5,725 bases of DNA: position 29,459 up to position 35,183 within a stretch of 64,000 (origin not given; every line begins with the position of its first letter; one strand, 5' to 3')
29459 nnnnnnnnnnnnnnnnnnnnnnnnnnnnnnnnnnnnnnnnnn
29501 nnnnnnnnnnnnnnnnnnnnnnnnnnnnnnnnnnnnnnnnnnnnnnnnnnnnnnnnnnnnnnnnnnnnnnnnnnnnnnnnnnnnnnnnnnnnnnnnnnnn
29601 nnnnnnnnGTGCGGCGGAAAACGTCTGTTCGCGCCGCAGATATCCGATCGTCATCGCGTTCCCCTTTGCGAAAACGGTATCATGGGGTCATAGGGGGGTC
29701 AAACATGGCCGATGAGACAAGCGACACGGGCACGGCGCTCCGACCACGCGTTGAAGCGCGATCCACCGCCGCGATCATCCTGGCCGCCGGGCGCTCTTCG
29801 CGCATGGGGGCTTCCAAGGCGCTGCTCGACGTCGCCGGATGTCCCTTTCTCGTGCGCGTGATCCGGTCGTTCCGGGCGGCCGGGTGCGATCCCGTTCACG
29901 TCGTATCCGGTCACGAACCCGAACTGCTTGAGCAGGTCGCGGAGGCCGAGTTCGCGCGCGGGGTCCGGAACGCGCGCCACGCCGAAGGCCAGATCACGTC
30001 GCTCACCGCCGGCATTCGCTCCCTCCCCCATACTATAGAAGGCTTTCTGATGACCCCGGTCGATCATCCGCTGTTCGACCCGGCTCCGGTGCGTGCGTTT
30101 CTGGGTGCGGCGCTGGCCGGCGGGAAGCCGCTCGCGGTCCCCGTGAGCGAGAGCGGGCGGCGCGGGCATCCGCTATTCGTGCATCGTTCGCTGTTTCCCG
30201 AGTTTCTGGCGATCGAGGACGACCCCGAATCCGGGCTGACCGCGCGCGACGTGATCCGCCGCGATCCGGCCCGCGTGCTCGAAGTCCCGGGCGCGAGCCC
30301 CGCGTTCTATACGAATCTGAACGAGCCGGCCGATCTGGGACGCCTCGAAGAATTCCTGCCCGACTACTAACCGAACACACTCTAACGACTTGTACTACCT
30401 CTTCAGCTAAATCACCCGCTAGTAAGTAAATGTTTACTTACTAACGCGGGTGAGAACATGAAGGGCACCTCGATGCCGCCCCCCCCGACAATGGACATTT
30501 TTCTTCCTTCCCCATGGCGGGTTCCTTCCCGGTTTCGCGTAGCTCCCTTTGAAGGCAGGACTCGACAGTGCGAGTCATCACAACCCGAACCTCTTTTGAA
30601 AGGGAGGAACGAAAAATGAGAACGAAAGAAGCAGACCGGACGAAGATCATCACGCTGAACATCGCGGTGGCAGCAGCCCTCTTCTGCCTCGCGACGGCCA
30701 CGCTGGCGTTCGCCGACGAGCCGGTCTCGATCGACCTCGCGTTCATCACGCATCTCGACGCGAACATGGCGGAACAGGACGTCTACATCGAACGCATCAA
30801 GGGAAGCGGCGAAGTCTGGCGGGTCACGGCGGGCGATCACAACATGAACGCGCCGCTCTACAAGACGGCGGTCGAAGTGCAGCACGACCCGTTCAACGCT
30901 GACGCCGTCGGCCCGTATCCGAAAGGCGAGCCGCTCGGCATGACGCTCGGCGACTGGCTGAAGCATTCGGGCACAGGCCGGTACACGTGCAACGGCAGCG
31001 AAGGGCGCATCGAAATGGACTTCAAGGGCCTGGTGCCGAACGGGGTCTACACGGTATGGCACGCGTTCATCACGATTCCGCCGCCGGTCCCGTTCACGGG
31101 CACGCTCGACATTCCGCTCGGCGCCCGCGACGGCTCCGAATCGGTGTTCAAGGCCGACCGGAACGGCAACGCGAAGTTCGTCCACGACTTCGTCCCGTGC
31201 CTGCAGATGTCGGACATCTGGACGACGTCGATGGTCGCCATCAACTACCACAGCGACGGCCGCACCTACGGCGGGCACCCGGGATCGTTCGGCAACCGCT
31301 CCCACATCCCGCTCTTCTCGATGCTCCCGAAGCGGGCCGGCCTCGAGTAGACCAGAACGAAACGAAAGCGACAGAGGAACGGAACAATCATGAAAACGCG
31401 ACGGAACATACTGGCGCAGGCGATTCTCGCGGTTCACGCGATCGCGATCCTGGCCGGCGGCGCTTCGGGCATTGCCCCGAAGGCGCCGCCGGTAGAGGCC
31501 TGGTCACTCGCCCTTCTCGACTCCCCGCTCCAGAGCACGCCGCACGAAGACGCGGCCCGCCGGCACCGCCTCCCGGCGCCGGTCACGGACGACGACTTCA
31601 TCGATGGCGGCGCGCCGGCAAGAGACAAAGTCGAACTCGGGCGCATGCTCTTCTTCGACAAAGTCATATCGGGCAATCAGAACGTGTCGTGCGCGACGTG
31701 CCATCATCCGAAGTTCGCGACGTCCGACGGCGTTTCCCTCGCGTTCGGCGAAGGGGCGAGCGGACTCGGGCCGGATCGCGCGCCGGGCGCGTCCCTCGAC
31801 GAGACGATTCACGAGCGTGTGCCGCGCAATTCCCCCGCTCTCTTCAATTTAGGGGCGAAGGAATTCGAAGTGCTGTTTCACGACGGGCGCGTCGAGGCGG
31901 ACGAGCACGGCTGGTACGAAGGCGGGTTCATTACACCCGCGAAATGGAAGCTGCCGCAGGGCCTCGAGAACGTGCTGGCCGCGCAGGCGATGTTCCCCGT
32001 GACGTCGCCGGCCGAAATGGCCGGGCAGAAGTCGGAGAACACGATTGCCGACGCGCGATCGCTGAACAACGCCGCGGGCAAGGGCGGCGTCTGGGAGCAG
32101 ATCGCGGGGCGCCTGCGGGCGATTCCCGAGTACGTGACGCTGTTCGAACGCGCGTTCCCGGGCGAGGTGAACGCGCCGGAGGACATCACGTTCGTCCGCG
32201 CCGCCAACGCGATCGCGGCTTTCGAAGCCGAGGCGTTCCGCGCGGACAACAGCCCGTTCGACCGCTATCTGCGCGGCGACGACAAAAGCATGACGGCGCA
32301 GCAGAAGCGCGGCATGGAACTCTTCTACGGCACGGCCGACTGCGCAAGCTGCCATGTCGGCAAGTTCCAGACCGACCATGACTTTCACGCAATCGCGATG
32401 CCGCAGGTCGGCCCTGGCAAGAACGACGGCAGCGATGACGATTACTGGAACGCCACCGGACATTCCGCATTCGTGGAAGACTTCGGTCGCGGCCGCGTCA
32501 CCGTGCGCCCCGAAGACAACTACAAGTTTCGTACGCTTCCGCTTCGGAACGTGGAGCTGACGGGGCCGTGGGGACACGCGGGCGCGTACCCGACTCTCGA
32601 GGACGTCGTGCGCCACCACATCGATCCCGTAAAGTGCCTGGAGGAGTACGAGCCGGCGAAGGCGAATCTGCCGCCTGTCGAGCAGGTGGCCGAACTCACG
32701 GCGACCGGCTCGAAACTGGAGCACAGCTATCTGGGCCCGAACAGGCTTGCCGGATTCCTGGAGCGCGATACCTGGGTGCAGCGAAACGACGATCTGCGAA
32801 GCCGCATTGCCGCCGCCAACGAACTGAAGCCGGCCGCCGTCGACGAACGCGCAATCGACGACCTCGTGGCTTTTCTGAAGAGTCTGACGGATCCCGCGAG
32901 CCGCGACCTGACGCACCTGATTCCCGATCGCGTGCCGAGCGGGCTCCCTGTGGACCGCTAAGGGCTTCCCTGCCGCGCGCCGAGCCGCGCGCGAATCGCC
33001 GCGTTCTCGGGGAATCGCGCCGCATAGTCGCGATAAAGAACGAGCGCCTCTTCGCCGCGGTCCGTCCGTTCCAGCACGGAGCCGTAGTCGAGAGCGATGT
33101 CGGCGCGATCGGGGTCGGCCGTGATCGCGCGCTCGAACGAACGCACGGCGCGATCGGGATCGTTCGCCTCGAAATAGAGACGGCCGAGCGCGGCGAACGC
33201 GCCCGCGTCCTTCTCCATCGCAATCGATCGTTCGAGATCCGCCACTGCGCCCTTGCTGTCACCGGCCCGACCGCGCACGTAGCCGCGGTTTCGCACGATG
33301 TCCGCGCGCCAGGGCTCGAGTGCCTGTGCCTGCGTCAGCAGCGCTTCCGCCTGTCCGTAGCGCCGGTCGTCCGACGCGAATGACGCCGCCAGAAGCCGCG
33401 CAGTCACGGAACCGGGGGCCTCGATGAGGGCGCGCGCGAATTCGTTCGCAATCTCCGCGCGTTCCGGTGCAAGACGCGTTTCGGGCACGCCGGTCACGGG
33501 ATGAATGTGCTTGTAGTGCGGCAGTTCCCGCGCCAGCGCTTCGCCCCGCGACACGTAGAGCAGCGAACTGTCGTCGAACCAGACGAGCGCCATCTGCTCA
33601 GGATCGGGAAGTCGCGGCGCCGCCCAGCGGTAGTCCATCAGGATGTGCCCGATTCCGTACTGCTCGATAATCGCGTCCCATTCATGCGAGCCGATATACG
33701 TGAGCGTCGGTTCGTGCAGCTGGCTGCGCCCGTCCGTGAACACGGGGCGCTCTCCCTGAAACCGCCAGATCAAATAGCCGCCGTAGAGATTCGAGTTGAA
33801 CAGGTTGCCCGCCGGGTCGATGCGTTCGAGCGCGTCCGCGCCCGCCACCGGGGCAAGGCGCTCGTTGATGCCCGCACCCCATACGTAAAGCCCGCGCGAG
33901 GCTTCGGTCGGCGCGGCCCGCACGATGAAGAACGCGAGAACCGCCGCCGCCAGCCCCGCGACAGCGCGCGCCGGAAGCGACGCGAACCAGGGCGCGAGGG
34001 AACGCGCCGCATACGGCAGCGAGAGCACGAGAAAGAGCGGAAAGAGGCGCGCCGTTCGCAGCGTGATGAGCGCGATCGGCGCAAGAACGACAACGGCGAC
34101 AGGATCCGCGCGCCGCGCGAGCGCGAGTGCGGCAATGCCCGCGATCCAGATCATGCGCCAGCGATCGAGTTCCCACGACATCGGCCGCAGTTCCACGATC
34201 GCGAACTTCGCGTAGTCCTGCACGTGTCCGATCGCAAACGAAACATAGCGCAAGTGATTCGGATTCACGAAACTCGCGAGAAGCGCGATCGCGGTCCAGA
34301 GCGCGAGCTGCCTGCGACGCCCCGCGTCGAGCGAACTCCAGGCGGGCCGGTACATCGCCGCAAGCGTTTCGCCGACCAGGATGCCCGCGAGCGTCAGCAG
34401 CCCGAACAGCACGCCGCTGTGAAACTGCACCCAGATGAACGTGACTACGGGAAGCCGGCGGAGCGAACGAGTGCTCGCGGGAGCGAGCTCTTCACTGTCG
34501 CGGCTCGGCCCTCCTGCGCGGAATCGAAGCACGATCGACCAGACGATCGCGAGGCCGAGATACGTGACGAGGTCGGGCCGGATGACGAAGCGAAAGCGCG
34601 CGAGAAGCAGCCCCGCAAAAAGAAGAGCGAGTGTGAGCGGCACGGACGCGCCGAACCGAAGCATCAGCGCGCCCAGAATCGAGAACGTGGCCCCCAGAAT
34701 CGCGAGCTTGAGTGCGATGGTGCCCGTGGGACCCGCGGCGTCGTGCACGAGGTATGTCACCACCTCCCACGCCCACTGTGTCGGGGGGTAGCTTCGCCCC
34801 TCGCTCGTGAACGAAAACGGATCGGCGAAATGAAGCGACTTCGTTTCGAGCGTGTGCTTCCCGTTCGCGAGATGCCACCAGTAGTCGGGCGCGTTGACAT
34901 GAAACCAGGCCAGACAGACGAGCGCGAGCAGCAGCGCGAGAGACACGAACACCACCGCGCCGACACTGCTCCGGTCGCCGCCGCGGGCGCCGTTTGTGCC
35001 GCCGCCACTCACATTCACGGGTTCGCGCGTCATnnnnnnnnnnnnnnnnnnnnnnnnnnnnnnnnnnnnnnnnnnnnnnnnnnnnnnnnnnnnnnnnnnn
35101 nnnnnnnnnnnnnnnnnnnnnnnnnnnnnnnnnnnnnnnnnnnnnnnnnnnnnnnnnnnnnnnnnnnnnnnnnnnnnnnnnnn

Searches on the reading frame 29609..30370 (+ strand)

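Call 53: search_protein_families(library=pfam, proteins=[window:29609-30370:+], max_evalue=0.00001)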
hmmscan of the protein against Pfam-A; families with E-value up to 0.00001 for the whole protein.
window:29609-30370:+ (253 aa): 1 family
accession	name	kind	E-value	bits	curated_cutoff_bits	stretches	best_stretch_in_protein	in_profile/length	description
PF12804.13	NTP_transf_3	-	3.9e-35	121.8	27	1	55-218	1-156/160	MobA-like NTP transferase domain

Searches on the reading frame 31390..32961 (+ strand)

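Call 53: search_protein_families(library=pfam, proteins=[window:31390-32961:+], max_evalue=0.00001)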
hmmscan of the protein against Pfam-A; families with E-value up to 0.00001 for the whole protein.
window:31390-32961:+ (523 aa): 1 family
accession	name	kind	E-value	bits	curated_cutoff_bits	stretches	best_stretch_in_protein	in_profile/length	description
PF03150.19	CCP_MauG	-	6e-40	137.7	25.6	1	79-298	2-148/149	Di-haem cytochrome c peroxidase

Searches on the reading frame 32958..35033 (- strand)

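Call 10: search_protein_families(library=pfam, proteins=[window:32958-35033:-])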
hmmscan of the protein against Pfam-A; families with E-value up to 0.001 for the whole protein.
window:32958-35033:- (691 aa): 11 families
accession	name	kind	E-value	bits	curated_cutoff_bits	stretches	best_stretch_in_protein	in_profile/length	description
PF14559.12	TPR_19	-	5.6e-10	39.9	25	1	621-682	2-63/68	Tetratricopeptide repeat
PF13432.12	TPR_16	-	1.2e-09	38.9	32.7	1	615-678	2-65/65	Tetratricopeptide repeat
PF13428.12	TPR_14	-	3.6e-09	36.9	23.5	1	612-651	3-42/44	Tetratricopeptide repeat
PF07719.23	TPR_2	-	1.6e-07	31.3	27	1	612-642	3-33/34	Tetratricopeptide repeat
PF23914.1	TPR_CcmH_CycH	-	3.6e-07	30.6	42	1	608-659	48-99/158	Cytochrome c-type biogenesis protein H TPR domain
PF13371.12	TPR_9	-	1.1e-06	28.9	35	0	557-611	9-63/73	Tetratricopeptide repeat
PF13181.12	TPR_8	-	6.6e-06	26.3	25.7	0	612-642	3-33/34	Tetratricopeptide repeat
PF00515.34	TPR_1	-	1.7e-05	24.9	27.8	0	612-642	3-33/34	Tetratricopeptide repeat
PF13424.12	TPR_12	-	4.5e-05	24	30.1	0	611-640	46-75/77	Tetratricopeptide repeat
PF13176.12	TPR_7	-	0.00033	21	27.9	0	612-645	1-34/36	Tetratricopeptide repeat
PF13174.12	TPR_6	-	0.00088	20.2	26.3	0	616-642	6-32/33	Tetratricopeptide repeat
